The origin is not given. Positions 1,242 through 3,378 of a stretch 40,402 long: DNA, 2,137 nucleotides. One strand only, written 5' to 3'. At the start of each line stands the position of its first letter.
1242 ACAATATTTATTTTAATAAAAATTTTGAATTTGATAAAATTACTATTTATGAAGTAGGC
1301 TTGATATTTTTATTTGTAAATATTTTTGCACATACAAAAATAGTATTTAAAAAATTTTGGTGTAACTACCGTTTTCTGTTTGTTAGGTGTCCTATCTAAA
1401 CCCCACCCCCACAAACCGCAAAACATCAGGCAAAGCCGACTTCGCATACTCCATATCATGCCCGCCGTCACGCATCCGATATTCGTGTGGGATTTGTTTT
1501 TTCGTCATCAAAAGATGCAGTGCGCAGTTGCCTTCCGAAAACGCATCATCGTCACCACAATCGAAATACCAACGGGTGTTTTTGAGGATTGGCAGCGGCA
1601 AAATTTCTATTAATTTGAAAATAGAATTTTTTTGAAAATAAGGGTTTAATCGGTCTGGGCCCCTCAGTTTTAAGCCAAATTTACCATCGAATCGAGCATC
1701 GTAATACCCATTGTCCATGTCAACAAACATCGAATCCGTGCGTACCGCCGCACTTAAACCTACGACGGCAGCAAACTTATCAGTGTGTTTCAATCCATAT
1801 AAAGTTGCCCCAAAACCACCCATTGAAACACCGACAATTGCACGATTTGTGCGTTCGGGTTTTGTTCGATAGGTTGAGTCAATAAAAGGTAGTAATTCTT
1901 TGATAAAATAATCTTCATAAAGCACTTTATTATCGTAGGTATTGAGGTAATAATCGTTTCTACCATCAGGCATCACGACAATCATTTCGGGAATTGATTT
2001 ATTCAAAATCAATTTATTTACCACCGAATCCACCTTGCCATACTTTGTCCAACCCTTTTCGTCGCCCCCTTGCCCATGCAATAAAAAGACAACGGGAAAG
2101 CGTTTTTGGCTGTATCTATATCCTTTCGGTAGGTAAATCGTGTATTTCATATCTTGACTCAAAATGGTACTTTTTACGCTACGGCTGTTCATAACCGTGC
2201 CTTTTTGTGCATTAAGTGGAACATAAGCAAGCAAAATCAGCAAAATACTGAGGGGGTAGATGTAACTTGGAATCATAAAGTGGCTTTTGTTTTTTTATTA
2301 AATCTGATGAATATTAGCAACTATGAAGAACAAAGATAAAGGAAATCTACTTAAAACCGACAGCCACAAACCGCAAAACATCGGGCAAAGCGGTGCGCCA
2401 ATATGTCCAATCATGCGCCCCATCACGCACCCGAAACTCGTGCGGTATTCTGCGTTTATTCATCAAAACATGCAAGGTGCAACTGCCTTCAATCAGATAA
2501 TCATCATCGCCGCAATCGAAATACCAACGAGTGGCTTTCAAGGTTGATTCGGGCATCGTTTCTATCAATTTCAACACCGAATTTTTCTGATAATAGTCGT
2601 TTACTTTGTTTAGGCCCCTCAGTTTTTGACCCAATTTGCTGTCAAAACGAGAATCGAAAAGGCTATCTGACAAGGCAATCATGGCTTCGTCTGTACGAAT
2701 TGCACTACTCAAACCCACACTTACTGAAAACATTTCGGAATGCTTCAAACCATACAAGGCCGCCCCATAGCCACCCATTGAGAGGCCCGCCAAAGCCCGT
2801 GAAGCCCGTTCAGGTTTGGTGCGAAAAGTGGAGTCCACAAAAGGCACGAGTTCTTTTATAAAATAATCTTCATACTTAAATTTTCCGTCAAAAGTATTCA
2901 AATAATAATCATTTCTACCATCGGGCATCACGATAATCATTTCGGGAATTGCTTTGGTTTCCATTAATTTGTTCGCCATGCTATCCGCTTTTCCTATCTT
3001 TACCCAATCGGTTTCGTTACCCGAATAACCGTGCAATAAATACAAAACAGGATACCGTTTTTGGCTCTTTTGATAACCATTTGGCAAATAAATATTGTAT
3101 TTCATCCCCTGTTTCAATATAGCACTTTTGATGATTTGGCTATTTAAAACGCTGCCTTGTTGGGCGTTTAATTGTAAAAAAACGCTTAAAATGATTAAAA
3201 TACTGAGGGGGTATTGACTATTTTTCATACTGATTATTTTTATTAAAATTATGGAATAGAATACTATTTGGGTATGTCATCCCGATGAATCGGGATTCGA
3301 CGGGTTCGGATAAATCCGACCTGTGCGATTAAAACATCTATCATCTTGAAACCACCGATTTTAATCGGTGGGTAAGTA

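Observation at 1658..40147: Hyper-abundant 13-17-mer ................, about one copy per 1.2 kb, between and inside genes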

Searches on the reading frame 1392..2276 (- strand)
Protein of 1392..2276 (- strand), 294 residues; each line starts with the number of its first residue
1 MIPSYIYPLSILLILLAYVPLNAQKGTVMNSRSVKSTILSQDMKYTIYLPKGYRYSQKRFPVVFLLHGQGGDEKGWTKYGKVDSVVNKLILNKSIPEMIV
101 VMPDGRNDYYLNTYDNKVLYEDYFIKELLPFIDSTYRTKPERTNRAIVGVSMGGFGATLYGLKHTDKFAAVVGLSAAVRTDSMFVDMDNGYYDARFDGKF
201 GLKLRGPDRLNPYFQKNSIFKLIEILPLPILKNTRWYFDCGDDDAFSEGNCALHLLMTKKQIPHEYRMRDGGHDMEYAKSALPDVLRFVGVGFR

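Call 8: search_protein_families(library=pfam, proteins=[window:1392-2276:-])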
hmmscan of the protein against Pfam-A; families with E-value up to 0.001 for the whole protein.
window:1392-2276:- (294 aa): 4 families
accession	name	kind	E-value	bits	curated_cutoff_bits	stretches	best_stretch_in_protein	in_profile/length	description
PF00756.26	Esterase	-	3e-30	106.3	22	1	36-287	1-249/251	Putative esterase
PF12146.15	Hydrolase_4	-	6e-07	29.4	27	1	123-183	57-116/239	Serine aminopeptidase, S33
PF00561.26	Abhydrolase_1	-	1.4e-05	25.3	25.8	1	145-196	71-120/245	alpha/beta hydrolase fold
PF02230.22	Abhydrolase_2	-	0.00042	20.7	23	1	57-183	11-145/217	Phospholipase/Carboxylesterase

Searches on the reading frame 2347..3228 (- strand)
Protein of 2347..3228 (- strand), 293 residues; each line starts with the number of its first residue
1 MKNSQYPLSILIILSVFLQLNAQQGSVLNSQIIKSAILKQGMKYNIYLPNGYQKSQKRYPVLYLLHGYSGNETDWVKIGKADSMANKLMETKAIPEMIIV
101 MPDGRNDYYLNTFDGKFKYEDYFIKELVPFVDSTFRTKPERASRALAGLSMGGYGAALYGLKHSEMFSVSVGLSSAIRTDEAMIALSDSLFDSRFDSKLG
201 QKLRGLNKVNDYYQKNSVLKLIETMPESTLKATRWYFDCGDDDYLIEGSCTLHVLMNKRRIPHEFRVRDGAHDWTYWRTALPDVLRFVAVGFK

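Call 8: search_protein_families(library=pfam, proteins=[window:2347-3228:-])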
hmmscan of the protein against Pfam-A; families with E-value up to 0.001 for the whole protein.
window:2347-3228:- (293 aa): 2 families
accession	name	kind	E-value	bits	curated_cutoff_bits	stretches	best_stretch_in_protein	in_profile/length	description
PF00756.26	Esterase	-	3.6e-36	125.7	22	1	35-286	1-249/251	Putative esterase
PF12146.15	Hydrolase_4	-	0.00011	22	27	1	121-183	56-117/239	Serine aminopeptidase, S33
